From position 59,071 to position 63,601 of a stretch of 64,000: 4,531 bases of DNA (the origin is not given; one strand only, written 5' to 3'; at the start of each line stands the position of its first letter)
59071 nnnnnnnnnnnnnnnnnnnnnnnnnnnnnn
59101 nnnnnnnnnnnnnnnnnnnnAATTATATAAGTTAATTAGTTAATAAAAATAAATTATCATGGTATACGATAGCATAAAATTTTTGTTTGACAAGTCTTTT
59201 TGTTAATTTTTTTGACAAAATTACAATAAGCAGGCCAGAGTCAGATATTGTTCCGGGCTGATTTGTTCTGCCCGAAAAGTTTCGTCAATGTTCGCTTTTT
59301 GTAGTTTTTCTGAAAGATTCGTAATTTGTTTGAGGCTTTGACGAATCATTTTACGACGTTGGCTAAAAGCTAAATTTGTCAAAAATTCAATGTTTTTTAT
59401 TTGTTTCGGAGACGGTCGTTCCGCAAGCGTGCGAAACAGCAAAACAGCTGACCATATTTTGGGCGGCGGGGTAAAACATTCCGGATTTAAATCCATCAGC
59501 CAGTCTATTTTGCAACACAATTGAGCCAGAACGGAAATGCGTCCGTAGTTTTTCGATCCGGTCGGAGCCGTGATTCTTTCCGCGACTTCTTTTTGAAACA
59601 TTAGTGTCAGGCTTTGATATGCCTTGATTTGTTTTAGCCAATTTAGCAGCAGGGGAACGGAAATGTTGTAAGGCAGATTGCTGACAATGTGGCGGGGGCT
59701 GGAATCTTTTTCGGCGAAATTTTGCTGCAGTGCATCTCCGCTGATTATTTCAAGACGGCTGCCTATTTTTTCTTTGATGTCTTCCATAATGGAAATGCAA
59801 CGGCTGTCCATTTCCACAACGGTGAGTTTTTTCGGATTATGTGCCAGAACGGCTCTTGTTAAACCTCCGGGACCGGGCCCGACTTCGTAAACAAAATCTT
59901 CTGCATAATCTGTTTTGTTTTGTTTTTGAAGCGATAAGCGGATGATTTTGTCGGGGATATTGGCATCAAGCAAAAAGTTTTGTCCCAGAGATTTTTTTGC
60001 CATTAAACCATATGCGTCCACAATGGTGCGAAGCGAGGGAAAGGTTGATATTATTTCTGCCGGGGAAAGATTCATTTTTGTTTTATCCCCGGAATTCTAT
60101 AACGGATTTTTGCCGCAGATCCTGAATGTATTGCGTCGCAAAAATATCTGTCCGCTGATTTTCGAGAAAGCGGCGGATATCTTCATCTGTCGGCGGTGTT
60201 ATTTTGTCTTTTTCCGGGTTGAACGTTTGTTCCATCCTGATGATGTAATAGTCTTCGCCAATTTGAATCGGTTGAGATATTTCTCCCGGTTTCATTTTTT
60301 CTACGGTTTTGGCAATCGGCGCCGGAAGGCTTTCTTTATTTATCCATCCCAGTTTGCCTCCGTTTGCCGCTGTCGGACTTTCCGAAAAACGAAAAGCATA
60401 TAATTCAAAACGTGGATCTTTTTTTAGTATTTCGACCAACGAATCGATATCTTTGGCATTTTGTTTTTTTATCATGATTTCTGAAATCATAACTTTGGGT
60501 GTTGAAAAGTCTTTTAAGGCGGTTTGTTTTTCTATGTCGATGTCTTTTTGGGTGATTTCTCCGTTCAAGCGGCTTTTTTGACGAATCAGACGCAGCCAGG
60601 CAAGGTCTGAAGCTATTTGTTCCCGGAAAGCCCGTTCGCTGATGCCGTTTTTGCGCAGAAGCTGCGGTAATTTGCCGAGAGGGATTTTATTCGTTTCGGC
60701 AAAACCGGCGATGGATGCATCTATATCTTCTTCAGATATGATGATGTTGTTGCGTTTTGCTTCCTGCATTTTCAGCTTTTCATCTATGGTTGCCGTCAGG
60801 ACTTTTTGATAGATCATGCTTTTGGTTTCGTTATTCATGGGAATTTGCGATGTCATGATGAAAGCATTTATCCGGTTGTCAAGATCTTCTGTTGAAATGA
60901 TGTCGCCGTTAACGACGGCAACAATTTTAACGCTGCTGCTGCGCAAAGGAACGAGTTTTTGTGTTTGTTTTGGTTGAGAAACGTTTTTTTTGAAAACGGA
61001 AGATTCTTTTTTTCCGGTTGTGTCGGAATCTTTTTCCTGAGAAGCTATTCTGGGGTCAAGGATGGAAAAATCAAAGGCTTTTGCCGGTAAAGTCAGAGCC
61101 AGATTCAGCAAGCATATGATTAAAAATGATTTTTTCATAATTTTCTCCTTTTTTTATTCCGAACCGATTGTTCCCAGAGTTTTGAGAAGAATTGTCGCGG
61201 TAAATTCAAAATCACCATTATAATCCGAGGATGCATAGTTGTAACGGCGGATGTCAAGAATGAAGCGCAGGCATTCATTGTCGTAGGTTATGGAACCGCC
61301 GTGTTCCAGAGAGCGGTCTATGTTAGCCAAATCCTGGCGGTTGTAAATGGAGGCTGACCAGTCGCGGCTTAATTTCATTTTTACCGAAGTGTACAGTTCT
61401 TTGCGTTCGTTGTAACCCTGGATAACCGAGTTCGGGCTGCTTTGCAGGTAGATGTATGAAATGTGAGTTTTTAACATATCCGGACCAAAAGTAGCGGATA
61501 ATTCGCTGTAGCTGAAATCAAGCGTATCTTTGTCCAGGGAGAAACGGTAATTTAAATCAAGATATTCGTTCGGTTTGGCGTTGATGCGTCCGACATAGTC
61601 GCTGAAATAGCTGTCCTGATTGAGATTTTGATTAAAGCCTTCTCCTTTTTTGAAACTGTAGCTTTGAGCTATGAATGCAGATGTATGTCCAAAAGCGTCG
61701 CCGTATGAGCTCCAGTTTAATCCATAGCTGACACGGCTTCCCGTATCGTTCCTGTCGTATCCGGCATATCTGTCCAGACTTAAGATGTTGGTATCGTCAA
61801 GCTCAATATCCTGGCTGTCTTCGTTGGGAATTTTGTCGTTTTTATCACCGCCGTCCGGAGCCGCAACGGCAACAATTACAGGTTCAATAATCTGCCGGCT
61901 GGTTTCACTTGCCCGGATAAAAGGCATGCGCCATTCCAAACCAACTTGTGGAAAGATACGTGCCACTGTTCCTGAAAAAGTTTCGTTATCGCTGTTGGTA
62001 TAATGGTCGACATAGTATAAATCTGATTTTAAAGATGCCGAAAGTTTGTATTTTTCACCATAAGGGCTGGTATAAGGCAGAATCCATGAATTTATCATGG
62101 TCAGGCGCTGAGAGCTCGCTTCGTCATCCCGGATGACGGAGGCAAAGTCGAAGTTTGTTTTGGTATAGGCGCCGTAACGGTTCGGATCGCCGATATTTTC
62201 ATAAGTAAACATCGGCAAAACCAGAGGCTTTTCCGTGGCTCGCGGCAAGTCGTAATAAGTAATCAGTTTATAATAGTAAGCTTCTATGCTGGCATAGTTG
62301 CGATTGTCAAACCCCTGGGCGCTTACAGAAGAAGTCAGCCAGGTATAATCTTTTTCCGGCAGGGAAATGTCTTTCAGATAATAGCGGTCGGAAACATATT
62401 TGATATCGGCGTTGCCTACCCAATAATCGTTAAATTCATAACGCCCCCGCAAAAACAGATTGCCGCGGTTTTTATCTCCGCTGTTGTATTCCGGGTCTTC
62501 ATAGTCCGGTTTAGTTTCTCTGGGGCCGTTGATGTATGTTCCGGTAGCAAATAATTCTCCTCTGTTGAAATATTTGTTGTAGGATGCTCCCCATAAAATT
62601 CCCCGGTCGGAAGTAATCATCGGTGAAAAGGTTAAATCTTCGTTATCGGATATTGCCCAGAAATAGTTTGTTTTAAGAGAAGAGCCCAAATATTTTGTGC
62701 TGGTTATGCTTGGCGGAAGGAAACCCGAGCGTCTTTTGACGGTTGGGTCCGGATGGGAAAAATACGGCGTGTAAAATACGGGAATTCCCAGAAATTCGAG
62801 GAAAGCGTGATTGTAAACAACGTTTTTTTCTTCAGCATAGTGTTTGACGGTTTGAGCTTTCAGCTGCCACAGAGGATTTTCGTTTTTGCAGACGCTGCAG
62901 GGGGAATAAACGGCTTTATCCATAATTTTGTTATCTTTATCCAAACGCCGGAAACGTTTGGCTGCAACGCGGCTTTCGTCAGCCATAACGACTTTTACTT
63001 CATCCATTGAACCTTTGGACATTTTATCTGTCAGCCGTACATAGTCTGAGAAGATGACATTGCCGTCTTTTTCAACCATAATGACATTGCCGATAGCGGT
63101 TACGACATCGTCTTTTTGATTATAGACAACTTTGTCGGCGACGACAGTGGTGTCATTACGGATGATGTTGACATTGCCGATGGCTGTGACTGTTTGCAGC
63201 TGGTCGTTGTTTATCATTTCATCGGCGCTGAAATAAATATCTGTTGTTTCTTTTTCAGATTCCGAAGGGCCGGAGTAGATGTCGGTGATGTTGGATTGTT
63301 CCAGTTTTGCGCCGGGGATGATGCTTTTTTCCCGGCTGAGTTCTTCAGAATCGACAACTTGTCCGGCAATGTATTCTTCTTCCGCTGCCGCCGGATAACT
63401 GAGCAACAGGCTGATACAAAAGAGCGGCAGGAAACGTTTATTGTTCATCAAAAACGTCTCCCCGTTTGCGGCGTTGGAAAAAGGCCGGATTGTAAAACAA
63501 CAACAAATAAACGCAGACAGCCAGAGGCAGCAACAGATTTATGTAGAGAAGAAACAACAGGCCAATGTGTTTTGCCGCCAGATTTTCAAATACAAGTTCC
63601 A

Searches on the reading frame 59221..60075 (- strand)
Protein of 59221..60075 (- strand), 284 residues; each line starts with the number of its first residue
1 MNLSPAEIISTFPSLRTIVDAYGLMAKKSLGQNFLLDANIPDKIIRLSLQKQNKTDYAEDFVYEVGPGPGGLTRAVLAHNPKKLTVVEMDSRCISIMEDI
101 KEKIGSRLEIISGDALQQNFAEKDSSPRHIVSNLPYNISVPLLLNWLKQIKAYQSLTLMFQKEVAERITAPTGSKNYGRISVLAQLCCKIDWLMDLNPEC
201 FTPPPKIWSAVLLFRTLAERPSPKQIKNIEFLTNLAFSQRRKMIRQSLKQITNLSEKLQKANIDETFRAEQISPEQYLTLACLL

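Call 75: search_protein_families(library=pfam, proteins=[window:59221-60075:-], max_evalue=0.00001)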
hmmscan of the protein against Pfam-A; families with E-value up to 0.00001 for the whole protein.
window:59221-60075:- (284 aa): 1 family
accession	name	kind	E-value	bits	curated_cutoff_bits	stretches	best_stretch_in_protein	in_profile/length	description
PF00398.26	RrnaAD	-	1.7e-49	168.8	24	1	26-281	4-258/263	Ribosomal RNA adenine dimethylase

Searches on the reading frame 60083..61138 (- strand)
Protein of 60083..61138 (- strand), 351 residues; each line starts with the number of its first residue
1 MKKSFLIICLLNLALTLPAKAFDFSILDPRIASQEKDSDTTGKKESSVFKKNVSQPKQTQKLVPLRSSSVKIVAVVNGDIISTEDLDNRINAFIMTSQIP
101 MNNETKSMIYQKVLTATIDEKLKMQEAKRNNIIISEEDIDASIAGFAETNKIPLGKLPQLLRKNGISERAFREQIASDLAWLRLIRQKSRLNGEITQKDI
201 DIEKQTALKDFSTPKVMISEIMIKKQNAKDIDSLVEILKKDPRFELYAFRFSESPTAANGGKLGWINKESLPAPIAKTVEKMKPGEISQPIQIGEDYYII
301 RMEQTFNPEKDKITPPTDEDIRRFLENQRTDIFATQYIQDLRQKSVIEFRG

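Call 75: search_protein_families(library=pfam, proteins=[window:60083-61138:-], max_evalue=0.00001)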
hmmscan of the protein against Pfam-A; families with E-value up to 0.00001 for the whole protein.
window:60083-61138:- (351 aa): 6 families
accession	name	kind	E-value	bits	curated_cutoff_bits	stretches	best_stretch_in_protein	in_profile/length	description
PF00639.27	Rotamase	-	1.2e-15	58.6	21.7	1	225-303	16-96/97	PPIC-type PPIASE domain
PF09312.16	SurA_N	-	1.5e-14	54.6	30.8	1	71-183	3-116/118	SurA N-terminal domain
PF13624.11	SurA_N_3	-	1.4e-13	51.5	27.2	1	69-181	38-158/162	SurA-like N-terminal domain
PF13616.12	Rotamase_3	-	2.1e-11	44.8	22.5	1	210-303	11-113/116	PPIC-type PPIASE domain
PF13145.12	Rotamase_2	-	5.4e-08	34.1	27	1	209-305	15-108/121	PPIC-type PPIASE domain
PF13623.11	SurA_N_2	-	5.5e-07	30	28.5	1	66-145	36-121/145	SurA-like N-terminal domain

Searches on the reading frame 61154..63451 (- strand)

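Call 75: search_protein_families(library=pfam, proteins=[window:61154-63451:-], max_evalue=0.00001)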
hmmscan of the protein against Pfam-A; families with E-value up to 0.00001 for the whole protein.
window:61154-63451:- (765 aa): 1 family
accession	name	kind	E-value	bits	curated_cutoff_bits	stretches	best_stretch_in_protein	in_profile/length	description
PF04453.20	LptD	-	1.1e-56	193.3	22.4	1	327-698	1-384/384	LPS transport system D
